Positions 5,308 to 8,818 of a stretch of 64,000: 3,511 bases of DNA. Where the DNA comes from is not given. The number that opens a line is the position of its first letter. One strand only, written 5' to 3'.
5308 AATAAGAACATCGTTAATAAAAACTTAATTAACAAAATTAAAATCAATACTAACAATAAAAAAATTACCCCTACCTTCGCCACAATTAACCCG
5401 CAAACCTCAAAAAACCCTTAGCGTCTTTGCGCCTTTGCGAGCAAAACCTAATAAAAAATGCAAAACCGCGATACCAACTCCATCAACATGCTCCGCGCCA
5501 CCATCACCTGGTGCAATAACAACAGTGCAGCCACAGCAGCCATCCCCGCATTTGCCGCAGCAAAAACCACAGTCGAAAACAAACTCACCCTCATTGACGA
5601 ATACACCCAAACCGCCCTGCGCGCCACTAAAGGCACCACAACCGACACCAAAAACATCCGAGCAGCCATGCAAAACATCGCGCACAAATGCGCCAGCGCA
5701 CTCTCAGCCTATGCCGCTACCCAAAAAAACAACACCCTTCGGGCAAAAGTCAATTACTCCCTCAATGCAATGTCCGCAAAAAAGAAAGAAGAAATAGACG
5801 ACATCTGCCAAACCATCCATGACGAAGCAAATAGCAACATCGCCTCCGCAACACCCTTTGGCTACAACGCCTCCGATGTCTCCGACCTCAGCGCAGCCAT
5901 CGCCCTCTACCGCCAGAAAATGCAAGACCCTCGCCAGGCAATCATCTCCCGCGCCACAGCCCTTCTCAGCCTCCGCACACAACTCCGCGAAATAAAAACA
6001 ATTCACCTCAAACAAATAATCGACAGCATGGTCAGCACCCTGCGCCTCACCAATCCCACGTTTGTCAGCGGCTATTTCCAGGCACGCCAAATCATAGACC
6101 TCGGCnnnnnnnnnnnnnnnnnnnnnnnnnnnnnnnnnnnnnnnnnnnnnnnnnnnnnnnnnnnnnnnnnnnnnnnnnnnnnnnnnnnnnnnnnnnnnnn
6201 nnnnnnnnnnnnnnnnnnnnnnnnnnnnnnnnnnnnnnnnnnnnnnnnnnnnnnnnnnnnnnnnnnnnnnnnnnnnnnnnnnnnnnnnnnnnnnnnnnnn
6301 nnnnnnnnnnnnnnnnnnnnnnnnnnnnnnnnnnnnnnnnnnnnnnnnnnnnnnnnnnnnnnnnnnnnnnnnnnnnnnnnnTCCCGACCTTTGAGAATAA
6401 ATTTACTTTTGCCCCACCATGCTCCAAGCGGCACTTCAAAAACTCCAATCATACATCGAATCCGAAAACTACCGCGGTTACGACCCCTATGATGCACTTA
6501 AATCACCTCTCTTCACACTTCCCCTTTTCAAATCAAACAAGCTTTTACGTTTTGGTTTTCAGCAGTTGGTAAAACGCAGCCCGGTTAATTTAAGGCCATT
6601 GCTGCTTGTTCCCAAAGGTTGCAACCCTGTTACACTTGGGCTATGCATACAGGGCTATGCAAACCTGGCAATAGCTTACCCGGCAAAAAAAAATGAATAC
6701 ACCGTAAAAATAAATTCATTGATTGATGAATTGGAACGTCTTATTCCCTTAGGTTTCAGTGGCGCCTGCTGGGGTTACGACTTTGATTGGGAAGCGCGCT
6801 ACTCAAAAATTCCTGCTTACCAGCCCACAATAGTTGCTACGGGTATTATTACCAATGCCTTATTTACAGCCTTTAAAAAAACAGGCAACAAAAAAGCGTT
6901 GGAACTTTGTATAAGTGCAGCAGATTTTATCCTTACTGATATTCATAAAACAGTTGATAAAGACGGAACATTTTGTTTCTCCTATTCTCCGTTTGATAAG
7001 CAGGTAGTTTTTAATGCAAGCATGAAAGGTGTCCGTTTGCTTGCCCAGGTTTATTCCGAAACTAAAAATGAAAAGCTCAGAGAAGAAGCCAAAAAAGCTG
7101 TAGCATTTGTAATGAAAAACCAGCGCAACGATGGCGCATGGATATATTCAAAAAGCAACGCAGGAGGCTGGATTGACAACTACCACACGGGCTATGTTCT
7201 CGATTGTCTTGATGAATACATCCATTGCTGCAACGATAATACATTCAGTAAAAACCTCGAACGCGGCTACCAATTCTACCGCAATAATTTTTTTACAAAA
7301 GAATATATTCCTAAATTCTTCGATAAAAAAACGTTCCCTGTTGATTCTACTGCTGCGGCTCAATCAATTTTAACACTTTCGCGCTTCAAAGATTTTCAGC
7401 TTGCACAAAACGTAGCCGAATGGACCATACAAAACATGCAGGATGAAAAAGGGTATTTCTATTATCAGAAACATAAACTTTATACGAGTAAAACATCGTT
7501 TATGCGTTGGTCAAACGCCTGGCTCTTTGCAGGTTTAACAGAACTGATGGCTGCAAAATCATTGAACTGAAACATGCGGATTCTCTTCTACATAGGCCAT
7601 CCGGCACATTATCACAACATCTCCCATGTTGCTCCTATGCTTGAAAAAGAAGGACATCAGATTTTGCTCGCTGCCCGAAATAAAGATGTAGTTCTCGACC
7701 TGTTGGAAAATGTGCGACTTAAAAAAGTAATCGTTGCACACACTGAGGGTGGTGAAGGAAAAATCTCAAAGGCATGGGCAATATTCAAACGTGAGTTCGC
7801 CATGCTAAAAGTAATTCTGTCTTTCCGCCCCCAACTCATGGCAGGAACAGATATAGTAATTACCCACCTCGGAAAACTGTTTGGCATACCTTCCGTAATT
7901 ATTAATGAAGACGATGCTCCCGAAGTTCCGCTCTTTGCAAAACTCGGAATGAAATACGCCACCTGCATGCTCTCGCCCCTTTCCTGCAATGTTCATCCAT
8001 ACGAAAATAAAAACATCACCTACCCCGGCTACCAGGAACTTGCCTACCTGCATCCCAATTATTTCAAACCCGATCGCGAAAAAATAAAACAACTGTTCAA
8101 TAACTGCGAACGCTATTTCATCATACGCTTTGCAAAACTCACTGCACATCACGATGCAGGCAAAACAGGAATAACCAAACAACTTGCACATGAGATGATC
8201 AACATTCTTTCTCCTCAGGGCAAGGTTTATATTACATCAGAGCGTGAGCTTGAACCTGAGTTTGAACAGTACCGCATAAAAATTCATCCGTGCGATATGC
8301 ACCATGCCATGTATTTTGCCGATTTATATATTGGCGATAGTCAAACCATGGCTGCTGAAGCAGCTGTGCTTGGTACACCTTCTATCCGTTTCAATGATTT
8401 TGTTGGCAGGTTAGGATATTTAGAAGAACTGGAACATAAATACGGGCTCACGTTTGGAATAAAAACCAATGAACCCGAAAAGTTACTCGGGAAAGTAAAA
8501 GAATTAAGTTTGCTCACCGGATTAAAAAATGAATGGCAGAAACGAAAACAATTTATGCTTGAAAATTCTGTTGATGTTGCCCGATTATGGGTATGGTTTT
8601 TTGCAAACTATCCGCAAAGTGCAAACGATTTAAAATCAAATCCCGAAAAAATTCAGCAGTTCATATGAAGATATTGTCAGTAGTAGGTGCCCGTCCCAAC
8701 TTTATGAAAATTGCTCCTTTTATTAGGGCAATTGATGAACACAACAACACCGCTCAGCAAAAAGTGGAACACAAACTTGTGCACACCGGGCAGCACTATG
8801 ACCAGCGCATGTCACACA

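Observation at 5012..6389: Compositionally aberrant ~1.5-kb insert bracketed by a 20-nt direct repeat, splitting the polysaccharide locus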

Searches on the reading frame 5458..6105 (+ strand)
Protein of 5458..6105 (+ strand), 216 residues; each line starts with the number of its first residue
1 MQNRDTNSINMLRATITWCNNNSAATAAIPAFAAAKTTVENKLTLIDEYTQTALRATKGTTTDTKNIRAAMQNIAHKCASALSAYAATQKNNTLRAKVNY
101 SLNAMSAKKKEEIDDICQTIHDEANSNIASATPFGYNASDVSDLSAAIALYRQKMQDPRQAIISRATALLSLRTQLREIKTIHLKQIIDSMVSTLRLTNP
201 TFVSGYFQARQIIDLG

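Call 56: predict_structure(alignment_id=A3)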
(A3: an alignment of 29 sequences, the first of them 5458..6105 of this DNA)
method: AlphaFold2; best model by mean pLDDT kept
length: 216 residues; sequences in the alignment: 29
mean_pLDDT: 81.8   pTM: 0.71
mean pLDDT of the five models: 81.8, 80.4, 80.4, 80.1, 79.8
residues with pLDDT >= 90: 13; 70-90: 176; 50-70: 17; < 50: 10
segments of 3 or more residues with pLDDT < 50: 157-161, 214-216
pLDDT, mean of each block of 10 residues (from residue 1): 73 87 85 87 83 59 73 90 89 87 84 88 90 86 87 63 72 86 88 89 87 55
secondary structure, 60 per line:
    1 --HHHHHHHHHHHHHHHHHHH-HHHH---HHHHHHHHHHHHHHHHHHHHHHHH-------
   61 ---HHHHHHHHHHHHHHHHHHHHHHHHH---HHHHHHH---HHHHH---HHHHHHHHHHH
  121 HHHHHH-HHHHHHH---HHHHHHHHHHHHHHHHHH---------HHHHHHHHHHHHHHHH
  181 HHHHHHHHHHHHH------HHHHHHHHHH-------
elements in order: H3-21 H23-26 H30-53 H64-88 H92-98 H102-106 H110-126 H128-134 H138-155 H165-193 H200-209

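Call 59: fold_search(model_id=the predicted structure, library=pdb)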
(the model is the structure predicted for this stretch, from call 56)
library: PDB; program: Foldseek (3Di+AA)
matches with E <= 10: 117; with E <= 0.001: 0
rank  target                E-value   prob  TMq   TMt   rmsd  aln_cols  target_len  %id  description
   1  6iv1_B                7.3e-01  0.09  0.16  0.14  21.3       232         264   14  Crystal structure of a bacterial Bestrophin homolog from Klebsiella pneumoniae with a mutation I180T (released 2019-11-13)
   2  6ivw_C                8.0e-01  0.08  0.16  0.14  21.0       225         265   14  Crystal structure of a bacterial Bestrophin homolog from Klebsiella pneumoniae with a mutation D269A (released 2019-11-13)
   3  6iv1_C                8.7e-01  0.10  0.17  0.15  20.8       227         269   14  Crystal structure of a bacterial Bestrophin homolog from Klebsiella pneumoniae with a mutation I180T (released 2019-11-13)
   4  6ivp_C                9.1e-01  0.09  0.17  0.14  21.7       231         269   10  Crystal structure of a membrane protein P262A (released 2019-11-06)
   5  5x87_C                9.5e-01  0.09  0.17  0.15  22.1       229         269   12  Crystal structure of a bacterial Bestrophin homolog from Klebsiella pneumoniae with a mutation L177T (released 2017-11-01)
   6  5fu7_A                1.0e+00  0.09  0.17  0.09  20.3       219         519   15  drosophila nanos NBR peptide bound to the NOT module of the human CCR4-NOT complex (released 2016-03-23)
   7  6ivo_C                1.1e+00  0.08  0.17  0.14  22.5       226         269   12  Crystal structure of a membrane protein P208A (released 2019-11-06)
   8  8ii8                  1.3e+00  0.05  0.14  0.13  24.0       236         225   16  X-ray crystal structure of pink-colored protein from Pleurotus salmoneostramineus in complex with natural chromophore (released 2024-08-14)
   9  4iwb_A                1.5e+00  0.08  0.15  0.19  17.7       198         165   11  Novel Fold of FliC/FliS Fusion Protein (released 2013-12-11)
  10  6ivn_B                1.6e+00  0.06  0.16  0.14  23.6       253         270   13  Crystal structure of a membrane protein G264A (released 2019-11-06)
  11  6ivl_A                1.6e+00  0.08  0.17  0.15  20.5       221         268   13  Crystal structure of a membrane protein L259A (released 2019-11-06)
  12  6jlf_A                1.6e+00  0.07  0.16  0.14  22.5       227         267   11  Crystal structure of a bacterial Bestrophin homolog from Klebsiella pneumoniae D179A mutation - HR (released 2019-11-13)
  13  6ivp_D                1.7e+00  0.10  0.21  0.17  21.2       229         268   14  Crystal structure of a membrane protein P262A (released 2019-11-06)
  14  4wd7_A                1.8e+00  0.06  0.17  0.15  21.6       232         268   13  Crystal structure of a bacterial Bestrophin homolog from Klebsiella pneumoniae by Zn-SAD phasing (released 2014-10-01)
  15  6iv0_C                1.9e+00  0.06  0.16  0.14  22.2       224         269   12  Crystal structure of a bacterial Bestrophin homolog from Klebsiella pneumoniae with a mutation I180A (released 2019-11-13)
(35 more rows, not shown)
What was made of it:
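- On Known fold or family for the N-terminal 215-aa domain: Foldseek on a pLDDT 82 model gave a best E-value of 0.73 (calls 56, 59).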

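Call 73: find_homologous_proteins(query=A3, max_evalue=0.001)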
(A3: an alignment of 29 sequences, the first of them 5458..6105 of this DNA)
Query A3 (29 sequences) (216 aa, profile of the alignment): 86 proteins with E <= 0.001 among 8000 candidates.
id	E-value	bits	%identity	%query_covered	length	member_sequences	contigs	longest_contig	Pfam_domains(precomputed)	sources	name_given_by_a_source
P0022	3.4e-160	551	54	100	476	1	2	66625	PF13715.13,PF14686.13,PF08308.18,PF17802.8,PF13620.13,PF09430.17,PF22904.4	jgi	jgi:hypothetical protein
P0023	5.0e-156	537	54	100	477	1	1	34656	PF13715.13,PF14686.13,PF08308.18,PF17802.8,PF13620.13,PF09430.17,PF22904.4,PF17210.10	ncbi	-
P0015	7.1e-154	530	56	100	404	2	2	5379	PF13620.13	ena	-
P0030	8.5e-153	526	48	100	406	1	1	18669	PF13715.13,PF17802.8,PF13620.13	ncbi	-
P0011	5.2e-151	521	68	100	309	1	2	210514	PF13620.13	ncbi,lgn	ncbi:MAG: carboxypeptidase-like regulatory domain-containing protein [Bacteroidia bacterium]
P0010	1.6e-149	516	66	100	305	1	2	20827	PF13620.13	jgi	jgi:hypothetical protein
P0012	1.3e-148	513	67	100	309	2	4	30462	PF13620.13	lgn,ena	-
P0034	7.8e-148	510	46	100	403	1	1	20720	PF17802.8,PF13620.13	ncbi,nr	ncbi:MAG: carboxypeptidase-like regulatory domain-containing protein [Bacteroidetes bacterium]|nr:ca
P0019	6.7e-147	507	51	100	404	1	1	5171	PF13715.13,PF13620.13,PF22904.4,PF17210.10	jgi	jgi:hypothetical protein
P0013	2.3e-146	505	65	100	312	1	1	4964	PF13620.13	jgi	jgi:hypothetical protein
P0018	2.8e-146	505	52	100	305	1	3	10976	PF13715.13,PF17802.8,PF13620.13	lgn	-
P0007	9.3e-146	503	73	100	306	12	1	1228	PF13715.13,PF13620.13,PF22904.4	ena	-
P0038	2.1e-145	502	46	100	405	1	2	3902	PF13715.13,PF13620.13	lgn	-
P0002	9.3e-145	500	75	100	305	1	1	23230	PF13620.13,PF22904.4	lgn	-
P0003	1.1e-144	500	73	100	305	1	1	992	PF13715.13,PF13620.13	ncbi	-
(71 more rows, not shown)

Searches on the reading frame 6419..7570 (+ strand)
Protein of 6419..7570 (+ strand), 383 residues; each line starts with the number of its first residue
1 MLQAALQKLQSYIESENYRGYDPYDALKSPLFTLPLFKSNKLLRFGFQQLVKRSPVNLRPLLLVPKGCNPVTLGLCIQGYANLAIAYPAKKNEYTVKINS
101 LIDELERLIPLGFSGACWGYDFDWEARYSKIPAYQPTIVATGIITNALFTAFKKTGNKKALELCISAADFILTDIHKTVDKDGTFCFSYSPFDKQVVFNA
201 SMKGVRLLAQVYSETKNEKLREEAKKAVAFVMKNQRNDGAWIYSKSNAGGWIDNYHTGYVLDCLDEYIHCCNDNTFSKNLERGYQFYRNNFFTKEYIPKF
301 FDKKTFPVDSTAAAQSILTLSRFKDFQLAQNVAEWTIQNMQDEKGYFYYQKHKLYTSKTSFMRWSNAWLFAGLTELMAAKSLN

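Call 6: search_protein_families(library=pfam, proteins=[window:6419-7570:+], max_evalue=0.01)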
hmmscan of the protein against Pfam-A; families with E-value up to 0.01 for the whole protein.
window:6419-7570:+ (383 aa): 4 families
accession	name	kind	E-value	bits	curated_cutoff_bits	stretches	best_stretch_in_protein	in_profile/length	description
PF09492.16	Pec_lyase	-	7.2e-06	25.9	22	1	199-241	39-81/292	Pectic acid lyase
PF07944.18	Beta-AFase-like_GH127_cat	-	1.7e-05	24.5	24.9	0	73-177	60-162/376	Beta-L-arabinofuranosidase, GH127 catalytic domain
PF07470.19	Glyco_hydro_88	-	0.0019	17.7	26.6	0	142-255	32-133/352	Glycosyl Hydrolase Family 88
PF06662.19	C5-epim_C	-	0.0053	16.7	23.3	0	204-257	34-86/188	D-glucuronyl C5-epimerase C-terminus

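Call 65: find_encoding_contigs(protein=window:6419-7570:+, flank=4000, max_places=8)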
Protein window:6419-7570:+ (383 aa): 3 contigs read that carry it; 2 places shown.
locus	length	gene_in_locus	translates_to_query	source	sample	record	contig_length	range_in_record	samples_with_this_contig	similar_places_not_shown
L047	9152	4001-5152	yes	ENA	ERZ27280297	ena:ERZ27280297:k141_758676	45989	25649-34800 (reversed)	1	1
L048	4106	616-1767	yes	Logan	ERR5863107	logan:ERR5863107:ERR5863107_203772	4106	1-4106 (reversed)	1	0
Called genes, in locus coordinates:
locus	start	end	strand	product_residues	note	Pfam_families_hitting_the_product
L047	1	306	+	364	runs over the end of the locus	PF00534:Glycos_transf_1, PF13692:Glyco_trans_1_4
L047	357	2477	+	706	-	PF08240:ADH_N, PF00107:ADH_zinc_N, PF01408:GFO_IDH_MocA, PF22725:GFO_IDH_MocA_C3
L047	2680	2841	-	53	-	-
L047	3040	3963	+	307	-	PF13620:CarboxypepD_reg, PF22904:NOMO1-like_2nd (weak)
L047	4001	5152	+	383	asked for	PF07944:Beta-AFase-like_GH127_cat (faint), PF09492:Pec_lyase (faint)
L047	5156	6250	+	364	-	PF04007:DUF354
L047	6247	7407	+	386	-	PF02350:Epimerase_2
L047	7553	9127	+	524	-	PF14052:Caps_assemb_Wzi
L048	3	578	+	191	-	?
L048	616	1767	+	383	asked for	PF07944:Beta-AFase-like_GH127_cat (faint), PF09492:Pec_lyase (faint)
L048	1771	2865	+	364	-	PF04007:DUF354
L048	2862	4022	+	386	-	PF02350:Epimerase_2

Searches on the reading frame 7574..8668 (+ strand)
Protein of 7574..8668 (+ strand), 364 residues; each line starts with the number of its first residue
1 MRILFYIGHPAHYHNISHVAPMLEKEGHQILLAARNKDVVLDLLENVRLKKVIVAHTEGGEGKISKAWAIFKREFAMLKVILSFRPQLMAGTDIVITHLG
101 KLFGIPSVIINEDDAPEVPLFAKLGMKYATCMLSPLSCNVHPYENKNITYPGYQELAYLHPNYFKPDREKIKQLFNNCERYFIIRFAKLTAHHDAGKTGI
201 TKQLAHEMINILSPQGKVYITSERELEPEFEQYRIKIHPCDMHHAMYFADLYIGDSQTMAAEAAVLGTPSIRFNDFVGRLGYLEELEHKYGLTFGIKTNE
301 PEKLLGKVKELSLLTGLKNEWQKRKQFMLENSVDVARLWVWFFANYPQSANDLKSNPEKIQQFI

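Call 6: search_protein_families(library=pfam, proteins=[window:7574-8668:+], max_evalue=0.01)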
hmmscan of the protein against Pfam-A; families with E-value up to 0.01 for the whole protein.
window:7574-8668:+ (364 aa): 1 family
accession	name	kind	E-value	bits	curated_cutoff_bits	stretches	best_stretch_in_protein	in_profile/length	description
PF04007.18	DUF354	-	7.6e-09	35.5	22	1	8-271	8-283/349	Protein of unknown function (DUF354)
